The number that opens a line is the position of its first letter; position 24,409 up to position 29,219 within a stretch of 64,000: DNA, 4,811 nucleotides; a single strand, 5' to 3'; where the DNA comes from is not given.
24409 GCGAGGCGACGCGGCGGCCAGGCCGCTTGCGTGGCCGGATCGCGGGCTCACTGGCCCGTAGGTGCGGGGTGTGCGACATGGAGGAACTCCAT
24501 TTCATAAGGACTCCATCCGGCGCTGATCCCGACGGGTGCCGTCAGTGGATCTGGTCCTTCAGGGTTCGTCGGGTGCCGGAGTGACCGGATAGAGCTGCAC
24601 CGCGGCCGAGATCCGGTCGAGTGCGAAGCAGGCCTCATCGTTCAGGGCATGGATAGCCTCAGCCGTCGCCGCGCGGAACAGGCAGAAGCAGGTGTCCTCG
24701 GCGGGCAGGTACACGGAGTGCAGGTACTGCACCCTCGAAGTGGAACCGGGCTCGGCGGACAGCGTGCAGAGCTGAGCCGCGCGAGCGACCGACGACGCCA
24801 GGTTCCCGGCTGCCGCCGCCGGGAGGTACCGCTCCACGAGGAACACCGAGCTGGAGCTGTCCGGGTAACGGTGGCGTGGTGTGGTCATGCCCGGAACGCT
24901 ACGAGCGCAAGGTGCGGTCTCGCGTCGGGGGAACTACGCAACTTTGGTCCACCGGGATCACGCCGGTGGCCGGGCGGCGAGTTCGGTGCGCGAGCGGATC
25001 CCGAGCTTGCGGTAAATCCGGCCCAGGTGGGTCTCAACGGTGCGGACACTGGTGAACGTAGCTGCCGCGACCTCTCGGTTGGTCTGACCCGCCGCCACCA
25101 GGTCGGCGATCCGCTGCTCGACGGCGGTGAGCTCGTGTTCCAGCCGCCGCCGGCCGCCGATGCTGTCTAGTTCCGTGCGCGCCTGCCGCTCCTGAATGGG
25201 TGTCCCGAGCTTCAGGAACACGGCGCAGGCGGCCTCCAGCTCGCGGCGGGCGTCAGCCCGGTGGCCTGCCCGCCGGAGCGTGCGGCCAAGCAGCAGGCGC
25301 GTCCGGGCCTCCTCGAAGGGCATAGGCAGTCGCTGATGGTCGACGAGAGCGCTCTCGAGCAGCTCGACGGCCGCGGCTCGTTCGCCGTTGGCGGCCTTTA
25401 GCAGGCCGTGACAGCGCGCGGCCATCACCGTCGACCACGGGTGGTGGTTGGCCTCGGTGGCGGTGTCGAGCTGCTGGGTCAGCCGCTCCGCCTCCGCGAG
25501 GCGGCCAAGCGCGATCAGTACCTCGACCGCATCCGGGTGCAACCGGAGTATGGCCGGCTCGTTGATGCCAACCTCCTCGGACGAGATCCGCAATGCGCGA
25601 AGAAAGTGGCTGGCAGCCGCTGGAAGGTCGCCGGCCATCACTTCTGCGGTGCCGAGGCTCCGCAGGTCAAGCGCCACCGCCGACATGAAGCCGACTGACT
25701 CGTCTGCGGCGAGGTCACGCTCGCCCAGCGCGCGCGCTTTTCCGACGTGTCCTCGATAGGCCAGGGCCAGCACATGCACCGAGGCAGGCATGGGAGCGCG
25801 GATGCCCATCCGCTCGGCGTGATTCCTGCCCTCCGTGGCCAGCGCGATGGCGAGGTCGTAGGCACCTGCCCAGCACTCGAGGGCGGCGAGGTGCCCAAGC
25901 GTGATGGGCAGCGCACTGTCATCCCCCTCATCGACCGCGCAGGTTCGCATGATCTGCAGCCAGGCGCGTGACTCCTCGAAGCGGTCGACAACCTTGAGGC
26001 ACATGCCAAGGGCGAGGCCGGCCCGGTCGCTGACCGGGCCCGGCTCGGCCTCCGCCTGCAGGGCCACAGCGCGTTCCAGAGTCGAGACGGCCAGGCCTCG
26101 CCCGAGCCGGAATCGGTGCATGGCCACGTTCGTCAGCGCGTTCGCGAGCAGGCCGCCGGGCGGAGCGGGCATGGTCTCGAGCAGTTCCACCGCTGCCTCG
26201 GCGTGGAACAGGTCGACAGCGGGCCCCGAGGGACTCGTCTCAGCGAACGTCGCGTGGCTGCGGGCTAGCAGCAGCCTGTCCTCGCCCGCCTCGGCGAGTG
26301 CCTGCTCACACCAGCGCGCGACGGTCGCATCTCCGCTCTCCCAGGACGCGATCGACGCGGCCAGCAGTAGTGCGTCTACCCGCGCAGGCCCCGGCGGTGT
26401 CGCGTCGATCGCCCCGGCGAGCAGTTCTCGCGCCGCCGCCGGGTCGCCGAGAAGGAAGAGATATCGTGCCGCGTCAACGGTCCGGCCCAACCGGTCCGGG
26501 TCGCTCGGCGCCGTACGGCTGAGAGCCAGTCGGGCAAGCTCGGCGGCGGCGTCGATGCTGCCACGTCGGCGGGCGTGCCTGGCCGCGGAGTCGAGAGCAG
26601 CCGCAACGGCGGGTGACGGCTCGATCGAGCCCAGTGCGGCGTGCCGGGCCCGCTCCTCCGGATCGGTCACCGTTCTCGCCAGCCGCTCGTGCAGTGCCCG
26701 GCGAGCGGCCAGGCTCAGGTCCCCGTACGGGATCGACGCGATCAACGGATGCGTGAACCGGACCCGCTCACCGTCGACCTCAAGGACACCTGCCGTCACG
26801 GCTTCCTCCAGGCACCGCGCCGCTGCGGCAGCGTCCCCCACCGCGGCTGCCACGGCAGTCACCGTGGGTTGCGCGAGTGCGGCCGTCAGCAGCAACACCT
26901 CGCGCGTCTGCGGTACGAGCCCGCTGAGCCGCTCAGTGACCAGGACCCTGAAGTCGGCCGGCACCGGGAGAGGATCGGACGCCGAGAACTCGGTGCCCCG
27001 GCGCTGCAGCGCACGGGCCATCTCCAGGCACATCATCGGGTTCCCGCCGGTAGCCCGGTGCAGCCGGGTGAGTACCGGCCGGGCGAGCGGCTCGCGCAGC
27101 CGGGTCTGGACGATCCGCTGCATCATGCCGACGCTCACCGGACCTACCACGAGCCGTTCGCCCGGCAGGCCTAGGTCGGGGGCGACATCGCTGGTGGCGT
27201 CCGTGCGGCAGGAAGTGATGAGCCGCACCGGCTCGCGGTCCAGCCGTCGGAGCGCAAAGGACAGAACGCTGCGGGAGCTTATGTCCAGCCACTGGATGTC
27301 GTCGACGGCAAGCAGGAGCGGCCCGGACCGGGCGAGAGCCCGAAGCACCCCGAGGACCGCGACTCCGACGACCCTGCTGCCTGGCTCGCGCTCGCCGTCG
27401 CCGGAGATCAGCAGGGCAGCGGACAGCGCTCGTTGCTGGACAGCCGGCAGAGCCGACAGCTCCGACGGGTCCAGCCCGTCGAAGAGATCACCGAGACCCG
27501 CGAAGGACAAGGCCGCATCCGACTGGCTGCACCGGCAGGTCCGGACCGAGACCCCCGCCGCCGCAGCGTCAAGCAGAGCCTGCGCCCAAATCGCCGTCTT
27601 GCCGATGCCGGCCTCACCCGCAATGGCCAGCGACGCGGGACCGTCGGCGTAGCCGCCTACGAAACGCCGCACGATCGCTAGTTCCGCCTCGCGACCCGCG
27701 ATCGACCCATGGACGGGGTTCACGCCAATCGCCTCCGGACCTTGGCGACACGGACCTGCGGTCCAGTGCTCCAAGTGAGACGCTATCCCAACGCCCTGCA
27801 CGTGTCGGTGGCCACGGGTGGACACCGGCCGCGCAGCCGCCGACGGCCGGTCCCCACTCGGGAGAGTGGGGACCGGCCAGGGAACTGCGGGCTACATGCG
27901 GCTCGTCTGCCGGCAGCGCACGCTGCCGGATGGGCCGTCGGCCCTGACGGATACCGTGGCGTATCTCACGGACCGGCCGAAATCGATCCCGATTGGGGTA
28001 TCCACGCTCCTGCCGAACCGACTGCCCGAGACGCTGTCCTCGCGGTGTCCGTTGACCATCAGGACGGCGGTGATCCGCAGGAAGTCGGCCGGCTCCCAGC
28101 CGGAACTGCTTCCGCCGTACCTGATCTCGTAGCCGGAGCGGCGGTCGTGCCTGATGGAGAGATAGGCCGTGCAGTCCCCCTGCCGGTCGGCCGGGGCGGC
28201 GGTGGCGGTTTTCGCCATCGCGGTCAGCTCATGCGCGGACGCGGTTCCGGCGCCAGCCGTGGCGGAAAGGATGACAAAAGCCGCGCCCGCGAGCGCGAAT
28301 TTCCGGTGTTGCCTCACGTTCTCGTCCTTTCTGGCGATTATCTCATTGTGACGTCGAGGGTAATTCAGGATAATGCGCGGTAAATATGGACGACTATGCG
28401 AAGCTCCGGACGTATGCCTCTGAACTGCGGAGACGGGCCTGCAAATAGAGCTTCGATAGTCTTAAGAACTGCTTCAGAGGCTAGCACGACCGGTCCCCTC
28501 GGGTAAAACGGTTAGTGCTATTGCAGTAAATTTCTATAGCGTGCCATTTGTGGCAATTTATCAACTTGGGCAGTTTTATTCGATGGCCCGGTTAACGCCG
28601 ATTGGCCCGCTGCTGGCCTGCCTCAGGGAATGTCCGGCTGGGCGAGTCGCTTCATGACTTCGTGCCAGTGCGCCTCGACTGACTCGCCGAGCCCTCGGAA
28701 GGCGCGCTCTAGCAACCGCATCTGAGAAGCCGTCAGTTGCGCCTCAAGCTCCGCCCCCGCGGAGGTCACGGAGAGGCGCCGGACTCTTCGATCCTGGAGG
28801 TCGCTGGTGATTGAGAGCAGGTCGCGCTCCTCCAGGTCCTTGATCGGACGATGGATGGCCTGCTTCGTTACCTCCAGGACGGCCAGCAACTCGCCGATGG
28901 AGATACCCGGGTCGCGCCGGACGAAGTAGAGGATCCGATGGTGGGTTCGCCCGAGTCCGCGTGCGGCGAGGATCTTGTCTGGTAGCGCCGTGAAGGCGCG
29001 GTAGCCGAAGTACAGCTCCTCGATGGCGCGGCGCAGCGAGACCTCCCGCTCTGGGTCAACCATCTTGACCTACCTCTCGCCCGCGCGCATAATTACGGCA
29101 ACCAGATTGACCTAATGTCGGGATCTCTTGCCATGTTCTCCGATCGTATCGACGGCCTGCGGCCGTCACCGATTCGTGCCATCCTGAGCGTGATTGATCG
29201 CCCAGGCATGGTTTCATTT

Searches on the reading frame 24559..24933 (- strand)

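Call 69: search_protein_families(library=pfam, proteins=[window:24559-24933:-], max_evalue=0.001)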
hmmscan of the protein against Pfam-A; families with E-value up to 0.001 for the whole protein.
window:24559-24933:- (124 aa): 1 family
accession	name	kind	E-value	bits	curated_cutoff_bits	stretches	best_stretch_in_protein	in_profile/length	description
PF14026.12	SCO4226-like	-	1.3e-09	38.5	28.5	1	31-109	1-74/76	Nickel responsive protein SCO4226-like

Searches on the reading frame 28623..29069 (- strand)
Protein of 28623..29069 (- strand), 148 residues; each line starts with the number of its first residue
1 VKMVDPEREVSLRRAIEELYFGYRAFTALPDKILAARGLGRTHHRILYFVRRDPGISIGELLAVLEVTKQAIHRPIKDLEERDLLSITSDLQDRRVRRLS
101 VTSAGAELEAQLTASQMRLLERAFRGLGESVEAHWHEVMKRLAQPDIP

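Call 69: search_protein_families(library=pfam, proteins=[window:28623-29069:-], max_evalue=0.001)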
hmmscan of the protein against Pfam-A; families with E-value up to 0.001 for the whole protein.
window:28623-29069:- (148 aa): 6 families
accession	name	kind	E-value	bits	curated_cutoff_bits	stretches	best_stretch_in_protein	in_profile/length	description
PF12802.13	MarR_2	-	7.9e-14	52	27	1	38-95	2-60/61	MarR family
PF01047.28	MarR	-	1.1e-06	28.8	24.6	1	41-96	3-58/59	MarR family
PF13412.12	HTH_24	-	1.1e-06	28.6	21.9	1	41-84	3-46/48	Winged helix-turn-helix DNA-binding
PF13463.12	HTH_27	-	2.1e-05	25.2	22.2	1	39-105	1-68/68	Winged helix DNA-binding domain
PF08279.18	HTH_11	-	5.9e-05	23.3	25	1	45-81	4-41/55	HTH domain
PF12840.13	HTH_20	-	0.00041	20.7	27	0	46-85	9-48/51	Helix-turn-helix domain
